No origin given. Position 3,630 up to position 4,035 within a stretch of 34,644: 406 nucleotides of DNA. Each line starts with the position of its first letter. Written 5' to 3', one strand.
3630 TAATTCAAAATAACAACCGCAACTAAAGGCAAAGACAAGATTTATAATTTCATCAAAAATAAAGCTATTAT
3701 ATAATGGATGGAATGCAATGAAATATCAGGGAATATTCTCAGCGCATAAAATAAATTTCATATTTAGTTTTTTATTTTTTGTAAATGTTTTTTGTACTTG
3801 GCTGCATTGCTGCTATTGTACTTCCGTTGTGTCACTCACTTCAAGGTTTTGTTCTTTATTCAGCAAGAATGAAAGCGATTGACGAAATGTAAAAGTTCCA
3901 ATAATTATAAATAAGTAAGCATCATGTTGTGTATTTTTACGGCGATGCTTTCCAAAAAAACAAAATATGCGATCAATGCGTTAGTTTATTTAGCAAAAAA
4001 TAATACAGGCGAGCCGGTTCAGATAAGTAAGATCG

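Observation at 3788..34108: Dispersed ~80-115 nt intergenic repeat family with a 17-nt conserved core (at least 8 copies in 34.6 kb)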

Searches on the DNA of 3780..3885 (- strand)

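Call 78: build_rna_model(alignment_id=A1, structure=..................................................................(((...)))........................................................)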
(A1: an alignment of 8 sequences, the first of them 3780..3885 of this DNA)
Model R1 built from alignment A1 (8 sequences, 131 columns); structure: as given.
model positions 106; base pairs 3; branch points 0; effective number of sequences 5.43; information 0.59 bits per position. Calibrated on 0.2 Mb of random sequence (short: E-values are rough).
structure used (alignment columns):
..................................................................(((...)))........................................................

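Call 79: search_with_rna_model(model_id=R1, source=window, filters=off, max_evalue=10)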
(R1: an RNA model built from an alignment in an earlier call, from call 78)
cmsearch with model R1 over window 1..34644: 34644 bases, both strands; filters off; matches with E-value up to 10: 36.
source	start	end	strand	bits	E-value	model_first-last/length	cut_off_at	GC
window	20214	20320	+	101.9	3.9e-17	1-106/106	no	0.37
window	3778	3885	-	90.4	5.4e-15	1-106/106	no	0.37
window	12785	12890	-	88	1.6e-14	1-106/106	no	0.37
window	28045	28145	-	84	8.8e-14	1-106/106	no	0.39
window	16987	17087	+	83.4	1.2e-13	1-106/106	no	0.32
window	16192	16292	-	78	1.2e-12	1-106/106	no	0.42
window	34016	34117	+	75.7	3.1e-12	1-106/106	no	0.36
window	19925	20023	-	64.1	4.7e-10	1-106/106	no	0.38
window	9222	9289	-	17.1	0.31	1-106/106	no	0.34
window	8024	8099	-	14.4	1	1-106/106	no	0.28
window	25511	25609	+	13.6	1.5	1-106/106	no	0.25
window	26050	26129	-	13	1.9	1-106/106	no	0.29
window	23488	23571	+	12.8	2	1-106/106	no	0.3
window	2441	2535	+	12.3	2.6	1-106/106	no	0.37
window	25888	25958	-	12.2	2.7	1-106/106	no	0.27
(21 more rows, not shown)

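Call 80: search_with_rna_model(model_id=R1, sources=[L119, L120, L122, L123, L124, L128, L129, L130, L131, L132, L133, L134, L136, L137, L138, L139, L140, L141, L142, L145, L147, L150, L151, L152, L155, L156, L157, L158, L160, L161, L162, L163, L164, L165, L166, L168, L169, L170, L172, L173, L174, L175, L177, L179, L180, L181, L182, L183, L184, L187, L188, L189, L190, L191, L194, L196, L197, L198, L001, L004, L006, L007, L009, L011, L016, L019, L022, L023, L024, L026, L028, L031, L032, L037, L038, L042, L047, L051, L052, L060, L061, L064, L067, L069, L073, L076, L078, L079, L085, L086, L089, L095, L098, L104, L105, L108, L109, L110, L116, L115], max_evalue=0.001, make_alignment=true)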
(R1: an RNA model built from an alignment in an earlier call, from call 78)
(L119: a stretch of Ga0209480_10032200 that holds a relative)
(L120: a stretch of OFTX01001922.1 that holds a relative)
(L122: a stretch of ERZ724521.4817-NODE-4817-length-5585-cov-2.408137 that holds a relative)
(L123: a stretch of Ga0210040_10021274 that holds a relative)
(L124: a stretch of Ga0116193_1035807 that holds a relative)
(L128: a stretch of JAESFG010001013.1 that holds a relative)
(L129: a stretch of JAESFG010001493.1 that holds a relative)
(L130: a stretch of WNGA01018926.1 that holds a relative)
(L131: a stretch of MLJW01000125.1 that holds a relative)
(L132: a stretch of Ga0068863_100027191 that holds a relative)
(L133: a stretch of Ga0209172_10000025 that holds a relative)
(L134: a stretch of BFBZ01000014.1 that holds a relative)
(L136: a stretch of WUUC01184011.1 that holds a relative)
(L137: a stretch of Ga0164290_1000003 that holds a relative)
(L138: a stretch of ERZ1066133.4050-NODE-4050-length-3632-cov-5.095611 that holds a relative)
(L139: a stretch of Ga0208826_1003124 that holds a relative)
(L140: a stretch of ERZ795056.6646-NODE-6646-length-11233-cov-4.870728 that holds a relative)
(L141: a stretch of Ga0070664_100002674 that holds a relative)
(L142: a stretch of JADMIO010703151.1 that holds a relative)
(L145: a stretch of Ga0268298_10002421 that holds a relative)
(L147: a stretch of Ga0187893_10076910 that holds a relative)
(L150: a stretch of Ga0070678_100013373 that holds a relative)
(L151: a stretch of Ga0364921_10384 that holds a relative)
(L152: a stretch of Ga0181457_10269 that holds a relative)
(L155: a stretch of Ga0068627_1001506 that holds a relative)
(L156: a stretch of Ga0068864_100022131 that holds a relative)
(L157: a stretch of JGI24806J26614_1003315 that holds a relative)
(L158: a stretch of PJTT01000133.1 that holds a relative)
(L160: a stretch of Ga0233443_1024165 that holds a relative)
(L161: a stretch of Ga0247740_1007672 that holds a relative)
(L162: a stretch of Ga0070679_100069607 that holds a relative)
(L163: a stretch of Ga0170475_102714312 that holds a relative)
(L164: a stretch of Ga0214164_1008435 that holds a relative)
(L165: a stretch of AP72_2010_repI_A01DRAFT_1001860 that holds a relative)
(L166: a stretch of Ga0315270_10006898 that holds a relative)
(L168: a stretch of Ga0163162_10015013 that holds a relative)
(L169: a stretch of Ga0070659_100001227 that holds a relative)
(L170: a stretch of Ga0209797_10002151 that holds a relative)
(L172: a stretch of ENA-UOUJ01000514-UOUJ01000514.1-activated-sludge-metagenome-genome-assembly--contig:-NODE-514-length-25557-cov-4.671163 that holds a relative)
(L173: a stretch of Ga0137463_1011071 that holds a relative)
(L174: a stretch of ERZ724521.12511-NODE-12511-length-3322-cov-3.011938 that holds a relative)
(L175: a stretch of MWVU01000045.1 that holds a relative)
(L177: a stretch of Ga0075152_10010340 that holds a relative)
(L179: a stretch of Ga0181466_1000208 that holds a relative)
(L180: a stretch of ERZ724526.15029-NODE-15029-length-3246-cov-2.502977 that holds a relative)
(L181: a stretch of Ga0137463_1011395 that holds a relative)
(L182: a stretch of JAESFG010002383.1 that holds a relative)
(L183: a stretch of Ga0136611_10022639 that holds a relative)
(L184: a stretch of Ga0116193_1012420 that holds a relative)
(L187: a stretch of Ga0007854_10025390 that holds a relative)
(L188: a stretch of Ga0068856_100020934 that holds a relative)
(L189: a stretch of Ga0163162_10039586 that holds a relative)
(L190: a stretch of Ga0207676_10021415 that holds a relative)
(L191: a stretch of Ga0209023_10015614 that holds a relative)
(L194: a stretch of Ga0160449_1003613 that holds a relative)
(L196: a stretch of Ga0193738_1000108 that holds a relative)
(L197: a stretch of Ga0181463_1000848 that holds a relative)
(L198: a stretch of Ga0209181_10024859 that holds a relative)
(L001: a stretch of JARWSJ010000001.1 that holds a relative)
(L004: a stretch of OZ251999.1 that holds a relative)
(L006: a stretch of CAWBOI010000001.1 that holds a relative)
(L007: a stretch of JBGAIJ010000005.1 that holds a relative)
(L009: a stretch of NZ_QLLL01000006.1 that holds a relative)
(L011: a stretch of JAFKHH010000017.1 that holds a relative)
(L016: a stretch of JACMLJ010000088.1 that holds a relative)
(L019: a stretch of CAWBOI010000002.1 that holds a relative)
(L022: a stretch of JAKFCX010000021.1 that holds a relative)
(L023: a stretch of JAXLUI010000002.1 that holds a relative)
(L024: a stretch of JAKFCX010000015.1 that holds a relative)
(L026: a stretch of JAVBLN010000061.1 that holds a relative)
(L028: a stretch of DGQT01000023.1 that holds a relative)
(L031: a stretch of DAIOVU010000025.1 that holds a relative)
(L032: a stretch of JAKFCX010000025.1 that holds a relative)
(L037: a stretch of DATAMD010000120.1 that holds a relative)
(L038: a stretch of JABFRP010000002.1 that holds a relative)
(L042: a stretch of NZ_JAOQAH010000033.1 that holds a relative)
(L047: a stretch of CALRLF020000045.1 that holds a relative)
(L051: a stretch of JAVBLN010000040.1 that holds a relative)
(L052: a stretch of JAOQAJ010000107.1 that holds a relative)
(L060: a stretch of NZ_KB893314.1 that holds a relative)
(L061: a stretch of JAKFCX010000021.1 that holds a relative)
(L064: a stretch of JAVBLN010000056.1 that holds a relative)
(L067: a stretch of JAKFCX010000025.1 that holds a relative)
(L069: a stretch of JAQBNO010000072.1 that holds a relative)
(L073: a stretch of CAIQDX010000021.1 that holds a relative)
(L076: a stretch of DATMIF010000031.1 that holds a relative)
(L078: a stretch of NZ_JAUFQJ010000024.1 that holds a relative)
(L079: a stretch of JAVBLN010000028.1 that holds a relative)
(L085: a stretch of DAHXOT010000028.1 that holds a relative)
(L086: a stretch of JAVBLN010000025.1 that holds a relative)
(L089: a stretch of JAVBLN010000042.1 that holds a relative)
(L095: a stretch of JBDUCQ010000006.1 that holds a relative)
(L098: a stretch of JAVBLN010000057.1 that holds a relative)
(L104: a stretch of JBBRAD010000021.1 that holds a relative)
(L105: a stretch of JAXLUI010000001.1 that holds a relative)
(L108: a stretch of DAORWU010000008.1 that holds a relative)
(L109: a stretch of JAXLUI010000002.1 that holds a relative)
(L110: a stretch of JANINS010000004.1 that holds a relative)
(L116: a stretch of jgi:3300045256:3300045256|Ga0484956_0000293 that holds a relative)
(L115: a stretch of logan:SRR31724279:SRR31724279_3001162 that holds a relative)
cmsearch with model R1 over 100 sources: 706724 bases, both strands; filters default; matches with E-value up to 0.001: 137.
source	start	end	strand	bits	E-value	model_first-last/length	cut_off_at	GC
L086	12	120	-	74.3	1.2e-10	1-106/106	no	0.39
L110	6534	6635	+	66.6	3.3e-09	1-106/106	no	0.3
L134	3800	3902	+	66.2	3.9e-09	1-106/106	no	0.35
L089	1076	1182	-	65.9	4.4e-09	1-106/106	no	0.35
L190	2029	2124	-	65.6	5.2e-09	1-106/106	no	0.31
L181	2175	2278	-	65.3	5.7e-09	1-106/106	no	0.36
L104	1855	1961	-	64.5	8.1e-09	1-106/106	no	0.36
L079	4565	4665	-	62.9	1.7e-08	1-106/106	no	0.41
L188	515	617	+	62.8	1.7e-08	1-106/106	no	0.37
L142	6633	6739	-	62.7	1.8e-08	1-106/106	no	0.37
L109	3750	3856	+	62.7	1.8e-08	1-106/106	no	0.43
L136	6264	6365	+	62.3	2.1e-08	1-106/106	no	0.42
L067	4718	4823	-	61.8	2.7e-08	1-106/106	no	0.35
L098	2415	2515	+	61.5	3e-08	1-106/106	no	0.35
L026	6404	6501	+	61.4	3.1e-08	1-106/106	no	0.38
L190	3554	3655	+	60.7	4.2e-08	1-106/106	no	0.35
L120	2223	2333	+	58.8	9.5e-08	1-106/106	no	0.37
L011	6282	6381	-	58.5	1.1e-07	1-106/106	no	0.35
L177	3768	3871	-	57.6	1.6e-07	1-106/106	no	0.36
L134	13621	13728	-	57.2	2e-07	1-106/106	no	0.34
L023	5574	5679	-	56.9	2.2e-07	1-106/106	no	0.44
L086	604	710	+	56.6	2.5e-07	1-106/106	no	0.37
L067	3154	3254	+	56.5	2.6e-07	1-106/106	no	0.33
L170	7595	7702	+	56.4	2.7e-07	1-106/106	no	0.3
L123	1425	1528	-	56.3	2.9e-07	1-106/106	no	0.26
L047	1225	1332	+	56.2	2.9e-07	1-106/106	no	0.34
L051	3281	3382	+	56.1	3.1e-07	1-106/106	no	0.41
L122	2585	2686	+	55.7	3.8e-07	1-106/106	no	0.38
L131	1223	1324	-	55.5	4e-07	1-106/106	no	0.35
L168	6698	6804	+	55.4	4.1e-07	1-106/106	no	0.35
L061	4035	4136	-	55.3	4.4e-07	1-106/106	no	0.33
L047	7646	7753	-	55.1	4.8e-07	1-106/106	no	0.39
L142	983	1084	+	54.6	5.9e-07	1-106/106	no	0.42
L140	9687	9793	+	54.5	6.2e-07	1-106/106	no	0.36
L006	3098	3204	+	53.6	9e-07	1-106/106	no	0.36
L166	4174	4275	+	53.4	9.8e-07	1-106/106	no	0.51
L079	1783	1890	+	53.4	1e-06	1-106/106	no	0.36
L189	3329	3426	+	53.3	1e-06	1-106/106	no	0.41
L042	7473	7578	+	53.2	1.1e-06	1-106/106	no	0.36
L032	5499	5602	-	52.8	1.3e-06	1-106/106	no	0.34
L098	2269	2372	-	52.6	1.4e-06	1-106/106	no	0.4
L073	5140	5247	-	52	1.8e-06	1-106/106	no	0.31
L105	5875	5976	-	51.7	2.1e-06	1-106/106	no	0.43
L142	13427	13528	-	51.7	2.1e-06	1-106/106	no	0.44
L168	2103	2210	+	51.7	2.1e-06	1-106/106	no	0.41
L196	3669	3772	+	51.3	2.4e-06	1-106/106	no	0.32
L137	11436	11535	-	51.1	2.7e-06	1-106/106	no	0.43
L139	3072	3174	-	50.9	2.9e-06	1-106/106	no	0.28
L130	8999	9105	+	50.5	3.4e-06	1-106/106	no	0.36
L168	6386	6490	-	50.2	3.9e-06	1-106/106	no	0.31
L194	2012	2113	+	50.2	4e-06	1-106/106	no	0.33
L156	3071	3168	+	50.2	4e-06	1-106/106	no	0.35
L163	1456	1562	-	50.1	4.2e-06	1-106/106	no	0.4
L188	5185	5285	-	50.1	4.2e-06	1-106/106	no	0.37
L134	10078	10178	+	50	4.4e-06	1-106/106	no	0.33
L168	2045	2146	-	49.9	4.6e-06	1-106/106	no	0.39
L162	826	931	-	49.8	4.6e-06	1-106/106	no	0.4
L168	25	129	-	49.5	5.3e-06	1-106/106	no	0.35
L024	428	535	-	49.4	5.7e-06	1-106/106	no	0.36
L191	796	902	-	49.3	5.8e-06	1-106/106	no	0.36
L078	3117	3220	-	49.1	6.3e-06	1-106/106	no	0.31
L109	5817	5916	-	49.1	6.3e-06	1-106/106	no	0.43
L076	1184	1284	-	49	6.5e-06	1-106/106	no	0.41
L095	1226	1327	+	49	6.8e-06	1-106/106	no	0.3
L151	1108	1215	-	49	6.8e-06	1-106/106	no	0.32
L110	4185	4283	-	48.9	7e-06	1-106/106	no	0.36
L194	886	979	-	48.8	7.3e-06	1-106/106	no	0.41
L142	10177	10279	+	48.5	8.2e-06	1-106/106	no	0.39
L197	6400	6505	-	48.2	9.4e-06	1-106/106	no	0.38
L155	5599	5699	-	48.1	1e-05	1-106/106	no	0.34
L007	5839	5944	-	47.8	1.1e-05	1-106/106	no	0.38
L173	1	84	-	47.7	1.2e-05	1-82/106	3'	0.39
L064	4428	4529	+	47.6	1.2e-05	1-106/106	no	0.39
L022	5752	5851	+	47.4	1.3e-05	1-106/106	no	0.41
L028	2399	2501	+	47.3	1.4e-05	1-106/106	no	0.38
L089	1226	1331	+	47.1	1.5e-05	1-106/106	no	0.41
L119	1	73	+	46.4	2.1e-05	35-106/106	5'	0.41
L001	935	1042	-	46.1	2.4e-05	1-106/106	no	0.36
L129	3385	3489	+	45.9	2.5e-05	1-106/106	no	0.41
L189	1778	1879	+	45.5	3e-05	1-106/106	no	0.41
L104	3484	3586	+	45.3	3.3e-05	1-106/106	no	0.36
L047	7784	7888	+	45.3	3.3e-05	1-106/106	no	0.38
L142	927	1027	-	45.1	3.7e-05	1-106/106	no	0.4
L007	4415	4520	+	44.9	3.9e-05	1-106/106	no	0.28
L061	7816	7922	-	44.9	3.9e-05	1-106/106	no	0.36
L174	1868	1970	-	44.5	4.6e-05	1-106/106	no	0.39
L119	2174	2280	-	44.4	4.8e-05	1-106/106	no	0.37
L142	3417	3513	-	44.4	4.8e-05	1-106/106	no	0.28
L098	5440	5542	+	44.2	5.3e-05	1-106/106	no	0.41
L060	7338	7444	+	44.1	5.6e-05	1-106/106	no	0.36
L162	886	986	+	44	5.8e-05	1-106/106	no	0.42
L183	2307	2409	+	43.6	6.9e-05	1-106/106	no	0.37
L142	6690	6789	+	43.3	7.9e-05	1-106/106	no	0.4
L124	1852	1959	+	43.1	8.5e-05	1-106/106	no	0.48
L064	4284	4388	-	42.9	9.2e-05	1-106/106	no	0.36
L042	7625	7725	-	42.8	9.7e-05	1-106/106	no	0.34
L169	1927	2028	-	42.7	0.0001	1-106/106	no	0.41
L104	6251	6354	-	42.7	0.0001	1-106/106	no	0.47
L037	2889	2984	+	42.7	0.0001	1-106/106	no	0.39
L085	2823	2924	-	42.6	0.00011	1-106/106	no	0.37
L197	1282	1389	-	42.2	0.00012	1-106/106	no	0.38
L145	921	1027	-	42.2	0.00012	1-106/106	no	0.3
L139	8367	8470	-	42.2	0.00013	1-106/106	no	0.3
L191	6711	6782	-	42.2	0.00013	36-106/106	no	0.42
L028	223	331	+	42.2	0.00013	1-106/106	no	0.39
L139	5586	5687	+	41.9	0.00014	1-106/106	no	0.38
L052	4715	4814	+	41.8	0.00015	1-106/106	no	0.45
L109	3633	3734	-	41.8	0.00015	1-106/106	no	0.46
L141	12287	12354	+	41.6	0.00016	40-106/106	no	0.49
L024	594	698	+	41.5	0.00017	1-106/106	no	0.3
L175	5129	5224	+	41.4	0.00018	1-106/106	no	0.36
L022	1201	1303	+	41.2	0.00019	1-106/106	no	0.37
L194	4830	4928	-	41.2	0.00019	1-106/106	no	0.46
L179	4618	4722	-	41.1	0.00021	1-106/106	no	0.38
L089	931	1036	+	40.9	0.00022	1-106/106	no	0.46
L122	4412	4513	+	40.7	0.00024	1-106/106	no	0.4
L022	5610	5718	-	40.7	0.00024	1-106/106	no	0.42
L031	405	509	+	40.5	0.00026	1-106/106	no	0.43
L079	18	125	-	40.3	0.00028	1-106/106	no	0.48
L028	7101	7199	+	39.9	0.00034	1-106/106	no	0.35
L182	1784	1892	-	39.8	0.00035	1-106/106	no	0.53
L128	5356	5457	-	39.7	0.00037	1-106/106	no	0.47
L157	3881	3980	-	39.6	0.00039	1-106/106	no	0.44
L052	7817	7920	+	39.5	0.00041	1-106/106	no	0.29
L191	1801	1907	+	39.4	0.00041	1-106/106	no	0.38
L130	3667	3770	-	39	0.0005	1-106/106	no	0.35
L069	348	442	-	38.7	0.00058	1-106/106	no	0.33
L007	1235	1337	+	38.5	0.00062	1-106/106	no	0.35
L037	1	93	+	38.5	0.00064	12-106/106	5'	0.37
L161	3421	3519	+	38.5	0.00064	1-106/106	no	0.4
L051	5778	5876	+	38.3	0.00069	1-106/106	no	0.38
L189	3189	3293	-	38.2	0.0007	1-106/106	no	0.35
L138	2420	2526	+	38.2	0.00071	1-106/106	no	0.38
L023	5730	5830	+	37.9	0.00081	1-106/106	no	0.44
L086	7469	7575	+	37.9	0.00081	1-106/106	no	0.43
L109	5954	6057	+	37.5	0.00097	1-106/106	no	0.47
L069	5169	5265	-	37.5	0.00098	1-106/106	no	0.42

Alignment A4: 137 matches aligned to the model, 140 columns, each read 5' to 3' on its own strand. Consensus structure (alignment columns), stored with it:
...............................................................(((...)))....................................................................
